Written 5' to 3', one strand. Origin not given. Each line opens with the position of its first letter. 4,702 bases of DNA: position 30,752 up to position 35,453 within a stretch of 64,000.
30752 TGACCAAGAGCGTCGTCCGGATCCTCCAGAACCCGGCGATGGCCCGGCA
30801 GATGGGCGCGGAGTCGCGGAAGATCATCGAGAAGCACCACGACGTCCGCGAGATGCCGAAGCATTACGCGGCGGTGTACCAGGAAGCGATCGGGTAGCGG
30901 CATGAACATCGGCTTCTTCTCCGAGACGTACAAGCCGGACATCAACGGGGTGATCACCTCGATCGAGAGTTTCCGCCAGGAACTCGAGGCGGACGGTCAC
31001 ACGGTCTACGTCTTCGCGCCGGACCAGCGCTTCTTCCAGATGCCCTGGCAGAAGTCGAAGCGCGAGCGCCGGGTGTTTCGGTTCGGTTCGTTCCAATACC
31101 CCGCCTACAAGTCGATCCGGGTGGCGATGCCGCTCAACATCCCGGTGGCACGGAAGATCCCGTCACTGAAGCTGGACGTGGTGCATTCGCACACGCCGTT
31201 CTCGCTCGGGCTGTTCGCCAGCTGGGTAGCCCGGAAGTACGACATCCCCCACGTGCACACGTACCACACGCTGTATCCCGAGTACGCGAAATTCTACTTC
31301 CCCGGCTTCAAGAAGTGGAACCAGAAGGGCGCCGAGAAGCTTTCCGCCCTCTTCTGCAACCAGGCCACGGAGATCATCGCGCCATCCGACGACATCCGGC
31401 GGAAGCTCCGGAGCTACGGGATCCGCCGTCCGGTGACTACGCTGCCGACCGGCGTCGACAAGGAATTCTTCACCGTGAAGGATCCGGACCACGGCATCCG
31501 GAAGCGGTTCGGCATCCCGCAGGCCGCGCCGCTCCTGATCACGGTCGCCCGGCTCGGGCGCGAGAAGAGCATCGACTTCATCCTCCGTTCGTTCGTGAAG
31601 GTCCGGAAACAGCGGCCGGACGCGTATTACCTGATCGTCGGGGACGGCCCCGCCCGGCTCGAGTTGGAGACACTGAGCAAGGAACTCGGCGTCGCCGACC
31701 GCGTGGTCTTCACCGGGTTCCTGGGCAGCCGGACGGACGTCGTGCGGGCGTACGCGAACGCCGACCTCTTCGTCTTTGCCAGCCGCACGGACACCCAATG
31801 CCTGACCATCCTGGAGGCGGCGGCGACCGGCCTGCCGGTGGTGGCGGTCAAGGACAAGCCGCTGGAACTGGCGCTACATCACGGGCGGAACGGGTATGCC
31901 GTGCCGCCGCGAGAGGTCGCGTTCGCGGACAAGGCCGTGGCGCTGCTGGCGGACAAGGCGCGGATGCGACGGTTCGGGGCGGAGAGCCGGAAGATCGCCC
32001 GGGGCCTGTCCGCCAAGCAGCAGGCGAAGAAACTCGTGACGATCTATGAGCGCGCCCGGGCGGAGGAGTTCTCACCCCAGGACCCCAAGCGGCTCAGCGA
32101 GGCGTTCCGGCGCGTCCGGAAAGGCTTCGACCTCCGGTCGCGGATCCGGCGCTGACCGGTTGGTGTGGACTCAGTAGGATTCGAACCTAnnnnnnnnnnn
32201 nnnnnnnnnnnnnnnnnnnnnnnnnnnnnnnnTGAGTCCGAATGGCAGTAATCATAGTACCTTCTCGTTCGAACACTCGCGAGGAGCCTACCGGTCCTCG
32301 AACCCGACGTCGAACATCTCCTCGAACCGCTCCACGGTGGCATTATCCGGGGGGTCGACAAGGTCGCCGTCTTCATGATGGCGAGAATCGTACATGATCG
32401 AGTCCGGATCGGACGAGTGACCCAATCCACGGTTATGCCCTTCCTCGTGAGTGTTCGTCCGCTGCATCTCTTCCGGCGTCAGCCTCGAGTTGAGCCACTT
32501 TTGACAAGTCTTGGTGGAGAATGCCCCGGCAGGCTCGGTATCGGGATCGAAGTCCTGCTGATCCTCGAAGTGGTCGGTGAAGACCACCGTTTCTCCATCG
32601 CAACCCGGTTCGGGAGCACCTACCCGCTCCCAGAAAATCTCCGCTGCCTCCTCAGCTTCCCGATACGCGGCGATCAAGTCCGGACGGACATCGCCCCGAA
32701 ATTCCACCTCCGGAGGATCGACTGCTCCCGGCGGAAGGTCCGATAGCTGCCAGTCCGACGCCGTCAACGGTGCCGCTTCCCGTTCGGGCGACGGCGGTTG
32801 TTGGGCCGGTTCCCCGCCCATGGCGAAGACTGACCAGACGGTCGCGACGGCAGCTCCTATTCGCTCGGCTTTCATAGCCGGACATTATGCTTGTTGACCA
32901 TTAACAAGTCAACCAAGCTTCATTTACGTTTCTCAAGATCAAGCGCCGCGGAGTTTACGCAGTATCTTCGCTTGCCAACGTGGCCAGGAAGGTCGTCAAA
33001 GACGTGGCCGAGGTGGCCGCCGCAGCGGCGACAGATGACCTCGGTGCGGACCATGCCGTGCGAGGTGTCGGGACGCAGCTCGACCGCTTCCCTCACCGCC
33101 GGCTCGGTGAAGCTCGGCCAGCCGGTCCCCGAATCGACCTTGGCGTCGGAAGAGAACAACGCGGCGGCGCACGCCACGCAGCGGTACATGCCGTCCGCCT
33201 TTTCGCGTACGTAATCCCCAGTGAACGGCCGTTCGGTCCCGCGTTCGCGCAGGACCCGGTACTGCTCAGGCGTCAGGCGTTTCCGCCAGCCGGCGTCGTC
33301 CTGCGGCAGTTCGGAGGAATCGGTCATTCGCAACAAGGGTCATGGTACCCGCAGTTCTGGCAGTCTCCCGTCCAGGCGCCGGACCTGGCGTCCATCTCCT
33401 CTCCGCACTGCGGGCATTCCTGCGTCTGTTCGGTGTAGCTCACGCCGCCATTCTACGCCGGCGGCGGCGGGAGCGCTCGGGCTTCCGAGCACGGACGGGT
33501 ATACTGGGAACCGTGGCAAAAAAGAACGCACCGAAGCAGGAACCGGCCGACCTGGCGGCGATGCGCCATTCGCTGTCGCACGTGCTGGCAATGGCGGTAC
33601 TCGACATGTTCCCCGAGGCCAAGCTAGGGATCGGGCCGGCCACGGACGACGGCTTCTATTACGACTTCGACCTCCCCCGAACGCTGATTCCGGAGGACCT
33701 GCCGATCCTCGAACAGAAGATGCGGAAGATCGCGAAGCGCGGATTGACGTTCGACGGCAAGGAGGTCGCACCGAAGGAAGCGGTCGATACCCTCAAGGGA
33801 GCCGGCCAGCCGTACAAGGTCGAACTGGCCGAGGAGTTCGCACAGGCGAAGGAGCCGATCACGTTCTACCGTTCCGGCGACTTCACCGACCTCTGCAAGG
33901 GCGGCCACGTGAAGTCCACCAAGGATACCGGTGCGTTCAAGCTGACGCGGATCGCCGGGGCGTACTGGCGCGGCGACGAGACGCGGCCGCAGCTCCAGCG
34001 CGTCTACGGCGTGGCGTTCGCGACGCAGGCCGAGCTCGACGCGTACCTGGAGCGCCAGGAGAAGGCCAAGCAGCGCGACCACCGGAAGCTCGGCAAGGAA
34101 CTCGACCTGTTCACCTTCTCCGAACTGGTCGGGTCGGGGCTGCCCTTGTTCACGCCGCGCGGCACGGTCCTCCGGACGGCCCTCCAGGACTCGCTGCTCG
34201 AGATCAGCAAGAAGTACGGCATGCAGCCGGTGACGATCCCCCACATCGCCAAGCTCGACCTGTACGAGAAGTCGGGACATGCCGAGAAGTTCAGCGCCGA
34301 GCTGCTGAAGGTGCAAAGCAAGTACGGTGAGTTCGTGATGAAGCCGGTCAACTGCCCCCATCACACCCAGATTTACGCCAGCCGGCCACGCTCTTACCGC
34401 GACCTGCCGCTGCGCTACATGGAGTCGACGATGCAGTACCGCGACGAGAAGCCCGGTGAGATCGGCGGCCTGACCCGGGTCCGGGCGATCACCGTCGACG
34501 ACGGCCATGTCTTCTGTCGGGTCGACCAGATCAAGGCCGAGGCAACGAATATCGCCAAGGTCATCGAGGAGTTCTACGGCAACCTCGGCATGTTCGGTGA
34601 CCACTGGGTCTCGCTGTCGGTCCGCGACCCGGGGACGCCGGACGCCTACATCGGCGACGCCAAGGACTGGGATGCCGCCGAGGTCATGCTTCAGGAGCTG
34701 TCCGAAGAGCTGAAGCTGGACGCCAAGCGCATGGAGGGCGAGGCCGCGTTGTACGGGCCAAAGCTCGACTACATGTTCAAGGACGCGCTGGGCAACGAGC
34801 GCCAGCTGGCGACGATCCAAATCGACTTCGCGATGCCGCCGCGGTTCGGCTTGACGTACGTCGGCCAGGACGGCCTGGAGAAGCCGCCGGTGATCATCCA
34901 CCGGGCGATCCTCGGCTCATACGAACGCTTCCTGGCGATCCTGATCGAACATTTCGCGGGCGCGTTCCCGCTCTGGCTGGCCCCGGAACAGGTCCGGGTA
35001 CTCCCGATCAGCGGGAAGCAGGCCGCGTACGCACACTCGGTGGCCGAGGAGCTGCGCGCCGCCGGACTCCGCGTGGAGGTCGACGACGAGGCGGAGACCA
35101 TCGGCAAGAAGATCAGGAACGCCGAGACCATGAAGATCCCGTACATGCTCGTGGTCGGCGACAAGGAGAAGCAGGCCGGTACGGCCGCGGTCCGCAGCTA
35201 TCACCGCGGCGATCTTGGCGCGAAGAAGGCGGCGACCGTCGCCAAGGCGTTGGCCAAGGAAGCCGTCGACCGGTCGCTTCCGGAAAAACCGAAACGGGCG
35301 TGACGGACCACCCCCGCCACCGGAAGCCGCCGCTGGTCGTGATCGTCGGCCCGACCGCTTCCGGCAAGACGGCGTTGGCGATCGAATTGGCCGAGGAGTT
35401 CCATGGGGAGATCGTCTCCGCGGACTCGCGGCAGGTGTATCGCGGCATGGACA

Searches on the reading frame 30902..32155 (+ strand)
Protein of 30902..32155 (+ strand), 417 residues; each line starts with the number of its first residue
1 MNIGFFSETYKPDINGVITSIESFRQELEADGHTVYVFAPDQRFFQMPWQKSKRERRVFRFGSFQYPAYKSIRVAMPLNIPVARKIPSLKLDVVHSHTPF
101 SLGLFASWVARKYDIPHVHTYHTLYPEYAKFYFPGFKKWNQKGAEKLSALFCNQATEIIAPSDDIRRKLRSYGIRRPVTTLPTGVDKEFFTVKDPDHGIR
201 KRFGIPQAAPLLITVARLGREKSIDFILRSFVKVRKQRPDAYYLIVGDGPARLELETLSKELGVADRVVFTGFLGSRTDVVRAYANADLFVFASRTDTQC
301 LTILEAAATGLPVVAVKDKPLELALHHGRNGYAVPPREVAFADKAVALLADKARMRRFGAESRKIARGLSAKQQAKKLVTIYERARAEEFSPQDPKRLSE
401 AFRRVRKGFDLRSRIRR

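Call 30: search_protein_families(library=ncbifam, proteins=[window:30902-32155:+], max_evalue=0.00001)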
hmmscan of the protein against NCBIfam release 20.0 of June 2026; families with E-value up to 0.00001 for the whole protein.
window:30902-32155:+ (417 aa): 29 families (the best 25 are shown)
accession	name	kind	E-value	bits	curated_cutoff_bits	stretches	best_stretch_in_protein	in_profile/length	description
NF049988.1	MGlcDAGSynMgs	equivalog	1.2e-53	182.9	400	1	1-384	1-386/398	alpha-monoglucosyldiacylglycerol synthase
TIGR03999.1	thiol_BshA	equivalog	3.8e-31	108.3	273.7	1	26-384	23-372/375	N-acetyl-alpha-D-glucosaminyl L-malate synthase BshA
TIGR03449.1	mycothiol_MshA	equivalog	5.3e-30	104.6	462.5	1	89-386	101-404/406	D-inositol-3-phosphate glycosyltransferase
NF053787.1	GlcN_PG_synth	equivalog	2.9e-28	98.8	480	1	44-383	37-357/361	N-acetylglucosaminyl phosphatidylglycerol synthase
TIGR03088.1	stp2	hypoth_equivalog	1.8e-24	86.5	409.05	1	178-384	162-372/374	TIGR03088 family PEP-CTERM/XrtA system glycosyltransferase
TIGR04047.1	MSMEG_0565_glyc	hypoth_equivalog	3e-21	75.9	259.85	1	16-383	14-372/373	MSMEG_0565 family glycosyltransferase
NF053513.1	Gtran_IagA_BgsA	equivalog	4.4e-21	75.2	460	1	91-385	44-331/333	LTA glycolipid anchor biosynthesis glycosyltransferase, IagA/BgsA family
NF041876.1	EPS_EpsE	equivalog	5.6e-21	75.2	400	1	163-378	174-389/389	exopolysaccharide biosynthesis GT4 family glycosyltransferase EpsE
TIGR04063.1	stp3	hypoth_equivalog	8.2e-21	74.3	442.05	1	65-367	67-376/397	TIGR04063 family PEP-CTERM/XrtA system glycosyltransferase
NF047684.1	TeichurnBiosyTuaC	equivalog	1.2e-19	70.5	550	1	88-384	106-388/391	teichuronic acid biosynthesis protein TuaC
TIGR02149.1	glgA_Coryne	subfamily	1.1e-17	64.2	302.4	1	87-384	80-389/391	glycogen synthase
NF047880.1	glyco_SdgA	exception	1.5e-16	60.1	800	1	212-380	318-485/488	serine-aspartate repeat adhesin O-glycosyltransferase SdgA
TIGR04157.1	glyco_rSAM_CFB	subfamily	2.1e-16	59.9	400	1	150-339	165-353/406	TIGR04157 family glycosyltransferase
NF038255.1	exopoly_VpsD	equivalog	4.2e-14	52.2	300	1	80-316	91-312/381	VpsD family glycosyltransferase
NF038295.1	EPS_HpsP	equivalog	1e-13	51.1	550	1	91-383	93-385/388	hormogonium polysaccharide biosynthesis glycosyltransferase HpsP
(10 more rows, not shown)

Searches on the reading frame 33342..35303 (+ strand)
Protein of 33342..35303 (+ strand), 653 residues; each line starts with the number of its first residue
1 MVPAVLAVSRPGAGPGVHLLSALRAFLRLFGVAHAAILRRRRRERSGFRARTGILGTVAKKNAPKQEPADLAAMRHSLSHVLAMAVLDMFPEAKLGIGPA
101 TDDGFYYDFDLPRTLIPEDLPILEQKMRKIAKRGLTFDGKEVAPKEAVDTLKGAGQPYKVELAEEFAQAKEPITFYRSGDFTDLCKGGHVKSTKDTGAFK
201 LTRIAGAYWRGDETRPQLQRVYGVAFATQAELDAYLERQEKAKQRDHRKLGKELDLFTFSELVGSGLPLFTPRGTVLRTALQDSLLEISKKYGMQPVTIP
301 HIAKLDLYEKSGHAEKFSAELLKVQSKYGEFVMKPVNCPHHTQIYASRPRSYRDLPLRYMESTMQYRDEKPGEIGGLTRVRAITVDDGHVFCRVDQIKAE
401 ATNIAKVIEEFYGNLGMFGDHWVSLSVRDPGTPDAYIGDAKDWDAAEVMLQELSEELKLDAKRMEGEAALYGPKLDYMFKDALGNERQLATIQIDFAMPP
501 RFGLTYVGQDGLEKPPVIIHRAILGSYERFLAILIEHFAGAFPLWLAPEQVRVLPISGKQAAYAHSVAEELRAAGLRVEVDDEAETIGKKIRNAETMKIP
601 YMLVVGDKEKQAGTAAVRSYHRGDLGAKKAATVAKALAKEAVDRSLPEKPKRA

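Call 30: search_protein_families(library=ncbifam, proteins=[window:33342-35303:+], max_evalue=0.00001)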
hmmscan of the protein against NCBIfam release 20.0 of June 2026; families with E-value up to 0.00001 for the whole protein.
window:33342-35303:+ (653 aa): 12 families
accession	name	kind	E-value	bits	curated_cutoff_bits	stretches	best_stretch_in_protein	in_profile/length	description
TIGR00418.1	thrS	equivalog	9.1e-188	625.7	383.65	1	75-640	1-564/565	threonine--tRNA ligase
NF003068.0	PRK03991.1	equivalog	7.2e-67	226.1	484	1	237-639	189-586/613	threonine--tRNA ligase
NF006625.0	PRK09194.1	equivalog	2.2e-21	76.4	558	2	266-392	38-164/559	proline--tRNA ligase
NF008979.1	PRK12325.1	exception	8.4e-19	67.7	550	1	265-392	37-164/437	proline--tRNA ligase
TIGR00408.1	proS_fam_I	equivalog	2.5e-17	63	437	2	502-618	235-358/475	proline--tRNA ligase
TIGR00409.1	proS_fam_II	equivalog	3.7e-17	62.4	306.7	2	263-405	35-178/568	proline--tRNA ligase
NF011500.0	PRK14938.1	equivalog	2.3e-16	59.8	362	1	539-622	265-348/387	Ser-tRNA(Thr) hydrolase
TIGR00442.1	hisS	equivalog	1.4e-14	53.9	286.75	1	548-623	324-399/406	histidine--tRNA ligase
TIGR00389.1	glyS_dimeric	equivalog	7e-10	38.1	243.3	1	542-618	465-542/565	glycine--tRNA ligase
NF003211.1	PRK04173.1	equivalog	2.8e-08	33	312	1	542-619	358-436/454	glycine--tRNA ligase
NF009085.0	PRK12420.1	equivalog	8.6e-07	28.6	540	0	551-623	341-412/426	histidine--tRNA ligase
TIGR00414.1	serS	equivalog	1.5e-06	27.5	301.65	1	237-416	132-315/418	serine--tRNA ligase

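Call 31: find_related_loci(query=window:33342-35303:+, collection=genome_contigs, flank=1000)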
Query window:33342-35303:+ (653 aa) in genome_contigs; peptide patterns used: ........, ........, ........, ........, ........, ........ (x = any residue, [..] = any of these).
141 stretches matched a pattern; 59 encode a relative of the query (tblastn E <= 1e-3); 59 distinct loci.
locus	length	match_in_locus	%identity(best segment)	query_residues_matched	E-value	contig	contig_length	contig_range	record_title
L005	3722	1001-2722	63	67-637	0e+0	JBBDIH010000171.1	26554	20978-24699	MAG: Candidatus Paceibacterota bacterium isolate LejiaA_33_15 Lejia_A_2821_length_26554_cov_11, whole genome shotgun seq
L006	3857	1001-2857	61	25-644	0e+0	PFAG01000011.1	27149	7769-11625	MAG: Candidatus Colwellbacteria bacterium CG10_big_fil_rev_8_21_14_0_10_41_28 CG10_8_21_14_0.10_scaffold_2545_c, whole g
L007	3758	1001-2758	61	61-626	0e+0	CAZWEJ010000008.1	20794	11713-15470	MAG TPA_asm: uncultured Candidatus Saccharimonadales bacterium isolate SRP133034_co1_271 genome assembly, contig: NODE_2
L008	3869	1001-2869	58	49-644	0e+0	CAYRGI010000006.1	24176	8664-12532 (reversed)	MAG TPA_asm: uncultured Candidatus Saccharimonadales bacterium isolate SRP278252_co2_156 genome assembly, contig: NODE_4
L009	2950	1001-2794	63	59-653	0e+0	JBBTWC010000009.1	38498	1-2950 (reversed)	MAG: Patescibacteria group bacterium isolate H43-bin047_1 H43_bin047_1_000000000009, whole genome shotgun sequence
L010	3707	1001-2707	62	65-626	0e+0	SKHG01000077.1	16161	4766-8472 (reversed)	MAG: Candidatus Campbellbacteria bacterium isolate CSBr16_193 CSBr16-3157, whole genome shotgun sequence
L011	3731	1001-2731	62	71-644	0e+0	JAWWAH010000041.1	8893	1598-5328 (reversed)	MAG: Candidatus Spechtbacterales bacterium isolate HN14.bin.51 k141_1194438_length_8893_cov_9.9866, whole genome shotgun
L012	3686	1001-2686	63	70-627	0e+0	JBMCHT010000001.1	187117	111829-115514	MAG: Patescibacteria group bacterium isolate D1M01_139 NODE_8_length_187117_cov_9.469705, whole genome shotgun sequence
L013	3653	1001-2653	65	74-625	0e+0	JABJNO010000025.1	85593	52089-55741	MAG: Candidatus Parcubacteria bacterium isolate SI075_bin20 k141_2347463, whole genome shotgun sequence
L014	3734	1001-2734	61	71-646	0e+0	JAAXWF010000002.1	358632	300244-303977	MAG: candidate division WWE3 bacterium isolate W9_Combined_metabat1_117 W9_Combined_metabat1_117_NODE_8, whole genome sh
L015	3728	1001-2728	61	66-639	0e+0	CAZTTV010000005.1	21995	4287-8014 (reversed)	MAG TPA_asm: uncultured Candidatus Saccharibacteria bacterium isolate SRP128015_co3_109 genome assembly, contig: NODE_22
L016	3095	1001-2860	58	58-645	0e+0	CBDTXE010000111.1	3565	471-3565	MAG TPA_asm: uncultured bacterium isolate ERR2431955_concoct_30 genome assembly, contig: ERZ23878311.30796, whole genome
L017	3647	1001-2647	62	65-609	0e+0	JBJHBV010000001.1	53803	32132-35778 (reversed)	MAG: Candidatus Vogelbacteria bacterium isolate SF2967_J5348.metabat2_refined.078 NODE_736_length_53803_cov_1.282603, wh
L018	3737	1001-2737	61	66-642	0e+0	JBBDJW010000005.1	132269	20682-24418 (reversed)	MAG: Candidatus Paceibacterota bacterium isolate LejiaA_43_14 Lejia_A_226_length_132269_cov_8, whole genome shotgun sequ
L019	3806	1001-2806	61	63-619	0e+0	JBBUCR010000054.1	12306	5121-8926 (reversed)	MAG: Patescibacteria group bacterium isolate H52-bin043_1 H52_bin043_1_000000000054, whole genome shotgun sequence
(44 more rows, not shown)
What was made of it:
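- Closest known: Y1. Different: It carries a Tudor/SH3-like C-terminal domain instead and lies in a chromosomal housekeeping neighbourhood (calls 30, 31).
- Tried and rejected: The second genome scan was spent on ThrRS to place the organism (call 31).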
